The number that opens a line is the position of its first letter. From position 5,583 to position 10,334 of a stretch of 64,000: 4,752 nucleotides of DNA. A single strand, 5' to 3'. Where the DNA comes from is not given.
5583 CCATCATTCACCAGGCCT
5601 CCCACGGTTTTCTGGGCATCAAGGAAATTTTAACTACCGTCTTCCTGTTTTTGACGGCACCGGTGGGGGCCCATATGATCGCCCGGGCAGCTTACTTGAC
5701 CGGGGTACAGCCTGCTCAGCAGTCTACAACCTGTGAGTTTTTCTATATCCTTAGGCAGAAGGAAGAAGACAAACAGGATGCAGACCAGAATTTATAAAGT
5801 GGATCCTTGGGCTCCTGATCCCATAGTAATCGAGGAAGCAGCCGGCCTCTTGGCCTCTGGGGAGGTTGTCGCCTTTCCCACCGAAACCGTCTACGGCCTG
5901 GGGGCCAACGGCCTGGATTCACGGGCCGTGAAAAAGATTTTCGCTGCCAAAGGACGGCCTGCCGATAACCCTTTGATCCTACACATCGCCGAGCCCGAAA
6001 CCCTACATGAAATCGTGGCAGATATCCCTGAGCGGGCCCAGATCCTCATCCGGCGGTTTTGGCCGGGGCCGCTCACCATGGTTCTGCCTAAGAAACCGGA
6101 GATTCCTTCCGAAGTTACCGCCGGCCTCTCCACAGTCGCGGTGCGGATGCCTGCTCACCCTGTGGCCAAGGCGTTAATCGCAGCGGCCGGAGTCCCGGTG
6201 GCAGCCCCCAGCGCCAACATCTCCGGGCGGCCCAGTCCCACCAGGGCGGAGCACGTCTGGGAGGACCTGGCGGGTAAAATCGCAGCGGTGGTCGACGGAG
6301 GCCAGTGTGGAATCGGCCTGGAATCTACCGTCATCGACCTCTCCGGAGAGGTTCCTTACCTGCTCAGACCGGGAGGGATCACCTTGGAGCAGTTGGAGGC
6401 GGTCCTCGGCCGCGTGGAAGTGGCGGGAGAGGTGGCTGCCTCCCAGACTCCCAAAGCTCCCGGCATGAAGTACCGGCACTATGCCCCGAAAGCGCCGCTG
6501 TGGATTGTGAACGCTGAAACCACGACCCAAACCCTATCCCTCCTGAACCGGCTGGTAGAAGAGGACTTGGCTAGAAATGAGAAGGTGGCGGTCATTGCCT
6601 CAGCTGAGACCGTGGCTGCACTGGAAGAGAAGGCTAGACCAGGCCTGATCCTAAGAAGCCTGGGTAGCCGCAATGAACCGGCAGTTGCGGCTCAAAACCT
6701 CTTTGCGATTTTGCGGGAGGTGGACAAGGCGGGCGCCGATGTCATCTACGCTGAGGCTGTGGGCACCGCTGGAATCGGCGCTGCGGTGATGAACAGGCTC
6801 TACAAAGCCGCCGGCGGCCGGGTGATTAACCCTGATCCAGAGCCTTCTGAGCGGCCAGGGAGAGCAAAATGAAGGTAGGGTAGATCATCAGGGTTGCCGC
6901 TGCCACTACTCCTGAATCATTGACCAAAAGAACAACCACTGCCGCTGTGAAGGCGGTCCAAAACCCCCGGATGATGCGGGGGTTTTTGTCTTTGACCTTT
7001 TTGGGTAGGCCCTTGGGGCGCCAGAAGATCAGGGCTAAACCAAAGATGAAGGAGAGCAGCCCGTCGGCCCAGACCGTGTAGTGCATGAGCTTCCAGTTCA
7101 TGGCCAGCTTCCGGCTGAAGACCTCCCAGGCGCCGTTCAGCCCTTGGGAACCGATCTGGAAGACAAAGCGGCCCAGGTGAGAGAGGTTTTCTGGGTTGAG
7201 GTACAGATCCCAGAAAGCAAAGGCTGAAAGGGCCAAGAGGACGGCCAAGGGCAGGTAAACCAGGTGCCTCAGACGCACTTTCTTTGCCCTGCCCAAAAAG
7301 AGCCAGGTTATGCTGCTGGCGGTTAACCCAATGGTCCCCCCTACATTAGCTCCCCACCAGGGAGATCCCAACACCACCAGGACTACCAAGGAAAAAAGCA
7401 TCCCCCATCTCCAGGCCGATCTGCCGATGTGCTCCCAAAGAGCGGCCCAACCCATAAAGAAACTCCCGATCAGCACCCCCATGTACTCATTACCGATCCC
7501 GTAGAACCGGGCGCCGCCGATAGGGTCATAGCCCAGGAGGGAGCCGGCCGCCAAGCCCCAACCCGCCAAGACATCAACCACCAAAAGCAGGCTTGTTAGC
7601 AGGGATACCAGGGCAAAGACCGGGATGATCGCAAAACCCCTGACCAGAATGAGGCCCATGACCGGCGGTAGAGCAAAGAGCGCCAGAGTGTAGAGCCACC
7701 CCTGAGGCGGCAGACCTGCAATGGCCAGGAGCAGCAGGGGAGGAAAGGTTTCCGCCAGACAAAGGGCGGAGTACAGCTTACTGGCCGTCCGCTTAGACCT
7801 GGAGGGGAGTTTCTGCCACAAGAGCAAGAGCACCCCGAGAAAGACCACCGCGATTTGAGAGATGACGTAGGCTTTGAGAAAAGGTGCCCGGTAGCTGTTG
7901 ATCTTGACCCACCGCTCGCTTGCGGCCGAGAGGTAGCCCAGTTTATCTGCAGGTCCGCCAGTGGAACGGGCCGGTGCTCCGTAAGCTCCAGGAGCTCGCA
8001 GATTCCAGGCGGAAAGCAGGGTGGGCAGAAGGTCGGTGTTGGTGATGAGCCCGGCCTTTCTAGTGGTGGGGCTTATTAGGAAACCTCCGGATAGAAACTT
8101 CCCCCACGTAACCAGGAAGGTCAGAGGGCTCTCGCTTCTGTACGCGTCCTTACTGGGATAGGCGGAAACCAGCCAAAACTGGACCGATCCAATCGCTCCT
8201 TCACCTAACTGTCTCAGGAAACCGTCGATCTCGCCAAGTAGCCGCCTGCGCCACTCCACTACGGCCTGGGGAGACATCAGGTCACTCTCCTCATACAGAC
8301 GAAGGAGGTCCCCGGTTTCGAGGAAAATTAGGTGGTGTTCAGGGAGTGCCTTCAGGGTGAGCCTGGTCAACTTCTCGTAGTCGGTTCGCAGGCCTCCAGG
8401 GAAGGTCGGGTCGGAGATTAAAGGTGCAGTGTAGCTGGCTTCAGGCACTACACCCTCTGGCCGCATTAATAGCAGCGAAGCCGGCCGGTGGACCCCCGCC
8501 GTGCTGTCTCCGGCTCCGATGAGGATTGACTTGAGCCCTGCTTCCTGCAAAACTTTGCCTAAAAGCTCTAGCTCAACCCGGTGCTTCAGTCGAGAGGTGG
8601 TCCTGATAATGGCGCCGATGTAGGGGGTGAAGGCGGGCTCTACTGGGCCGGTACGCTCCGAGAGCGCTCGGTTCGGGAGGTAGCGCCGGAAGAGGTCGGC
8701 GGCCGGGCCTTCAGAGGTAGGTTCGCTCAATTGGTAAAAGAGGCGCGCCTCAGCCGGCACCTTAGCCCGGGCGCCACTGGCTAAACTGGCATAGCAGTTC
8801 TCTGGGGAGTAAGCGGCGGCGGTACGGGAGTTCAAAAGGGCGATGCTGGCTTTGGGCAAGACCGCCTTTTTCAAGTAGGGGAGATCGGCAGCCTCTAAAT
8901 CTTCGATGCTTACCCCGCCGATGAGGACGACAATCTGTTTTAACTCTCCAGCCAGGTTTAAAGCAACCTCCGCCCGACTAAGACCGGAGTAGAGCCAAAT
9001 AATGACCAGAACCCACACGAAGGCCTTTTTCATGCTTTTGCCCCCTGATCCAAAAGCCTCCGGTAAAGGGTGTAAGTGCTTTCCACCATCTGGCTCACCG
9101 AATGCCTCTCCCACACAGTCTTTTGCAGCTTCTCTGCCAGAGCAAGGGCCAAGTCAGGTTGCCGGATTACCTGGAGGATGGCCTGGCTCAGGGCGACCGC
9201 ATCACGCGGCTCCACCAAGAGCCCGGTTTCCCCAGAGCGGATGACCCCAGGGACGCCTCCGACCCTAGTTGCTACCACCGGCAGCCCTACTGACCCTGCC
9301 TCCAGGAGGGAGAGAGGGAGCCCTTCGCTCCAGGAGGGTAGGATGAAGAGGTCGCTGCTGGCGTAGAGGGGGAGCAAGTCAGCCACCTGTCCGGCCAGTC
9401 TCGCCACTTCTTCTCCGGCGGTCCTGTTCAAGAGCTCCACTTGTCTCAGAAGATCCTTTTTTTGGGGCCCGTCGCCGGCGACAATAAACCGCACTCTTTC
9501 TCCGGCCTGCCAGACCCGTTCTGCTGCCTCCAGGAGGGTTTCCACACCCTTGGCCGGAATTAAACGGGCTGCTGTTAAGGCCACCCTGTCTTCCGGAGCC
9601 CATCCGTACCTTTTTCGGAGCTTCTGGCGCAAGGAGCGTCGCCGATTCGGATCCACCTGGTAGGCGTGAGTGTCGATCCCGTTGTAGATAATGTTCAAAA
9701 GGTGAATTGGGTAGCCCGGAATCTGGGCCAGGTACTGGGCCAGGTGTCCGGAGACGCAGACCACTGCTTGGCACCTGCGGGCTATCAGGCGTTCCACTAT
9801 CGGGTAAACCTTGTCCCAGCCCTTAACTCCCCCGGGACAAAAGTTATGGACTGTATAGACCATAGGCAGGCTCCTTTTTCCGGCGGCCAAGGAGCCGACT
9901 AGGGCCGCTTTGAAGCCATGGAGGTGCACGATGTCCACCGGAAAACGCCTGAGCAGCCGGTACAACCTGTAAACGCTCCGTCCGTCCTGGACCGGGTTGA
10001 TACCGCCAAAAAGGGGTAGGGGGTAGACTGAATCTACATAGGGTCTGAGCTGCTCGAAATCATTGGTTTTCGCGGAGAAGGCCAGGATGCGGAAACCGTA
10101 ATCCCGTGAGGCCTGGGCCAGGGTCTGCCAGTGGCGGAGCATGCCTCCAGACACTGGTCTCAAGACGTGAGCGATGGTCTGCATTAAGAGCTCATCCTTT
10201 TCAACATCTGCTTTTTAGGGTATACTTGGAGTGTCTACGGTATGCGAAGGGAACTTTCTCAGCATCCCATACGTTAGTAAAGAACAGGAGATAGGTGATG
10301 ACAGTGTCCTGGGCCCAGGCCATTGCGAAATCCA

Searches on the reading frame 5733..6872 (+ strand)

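Call 59: search_protein_families(library=pfam, proteins=[window:5733-6872:+], max_evalue=0.001)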
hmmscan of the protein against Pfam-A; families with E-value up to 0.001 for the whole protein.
window:5733-6872:+ (379 aa): 2 families
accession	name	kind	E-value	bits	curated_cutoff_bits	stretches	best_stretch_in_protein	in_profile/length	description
PF01300.24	Sua5_yciO_yrdC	-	1.7e-61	207.3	25.1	1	39-214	2-178/178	Telomere recombination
PF03481.19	Sua5_C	-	5e-38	131.2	22.9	1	216-361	1-136/136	Threonylcarbamoyl-AMP synthase, C-terminal domain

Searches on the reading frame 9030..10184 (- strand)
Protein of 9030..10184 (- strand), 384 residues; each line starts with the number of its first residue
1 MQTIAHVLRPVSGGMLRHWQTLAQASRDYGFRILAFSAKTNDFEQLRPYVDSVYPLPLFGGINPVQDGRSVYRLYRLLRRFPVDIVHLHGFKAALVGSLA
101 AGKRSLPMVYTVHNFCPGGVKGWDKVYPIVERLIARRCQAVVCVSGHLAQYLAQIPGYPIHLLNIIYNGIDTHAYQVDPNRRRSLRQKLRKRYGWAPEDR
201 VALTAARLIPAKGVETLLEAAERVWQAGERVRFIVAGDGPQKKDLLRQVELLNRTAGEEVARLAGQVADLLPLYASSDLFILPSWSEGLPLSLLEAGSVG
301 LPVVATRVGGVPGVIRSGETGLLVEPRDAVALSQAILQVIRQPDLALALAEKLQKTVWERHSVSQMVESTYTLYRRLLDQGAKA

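Call 59: search_protein_families(library=pfam, proteins=[window:9030-10184:-], max_evalue=0.001)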
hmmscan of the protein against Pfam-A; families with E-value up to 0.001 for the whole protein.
window:9030-10184:- (384 aa): 7 families
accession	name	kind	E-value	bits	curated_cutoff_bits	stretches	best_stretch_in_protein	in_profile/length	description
PF13692.12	Glyco_trans_1_4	-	4.1e-35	121.6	27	1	201-341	3-141/142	Glycosyl transferases group 1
PF00534.26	Glycos_transf_1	-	7.6e-35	120.4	26.4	1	187-353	3-169/172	Glycosyl transferases group 1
PF13439.12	Glyco_transf_4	-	9.6e-25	88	28.5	1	13-172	2-168/170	Glycosyltransferase Family 4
PF13579.12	Glyco_trans_4_4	-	5.6e-19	69.5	29.7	1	13-168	1-157/158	Glycosyl transferase 4-like domain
PF20706.3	GT4-conflict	-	2.2e-10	40.5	26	1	196-362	194-377/385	Family 4 Glycosyltransferase in conflict systems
PF13524.12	Glyco_trans_1_2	-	3.9e-06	27.3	25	1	217-368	5-140/144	Glycosyl transferase-like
PF08323.17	Glyco_transf_5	-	0.00082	19.6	22.7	0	80-125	126-178/239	Starch synthase catalytic domain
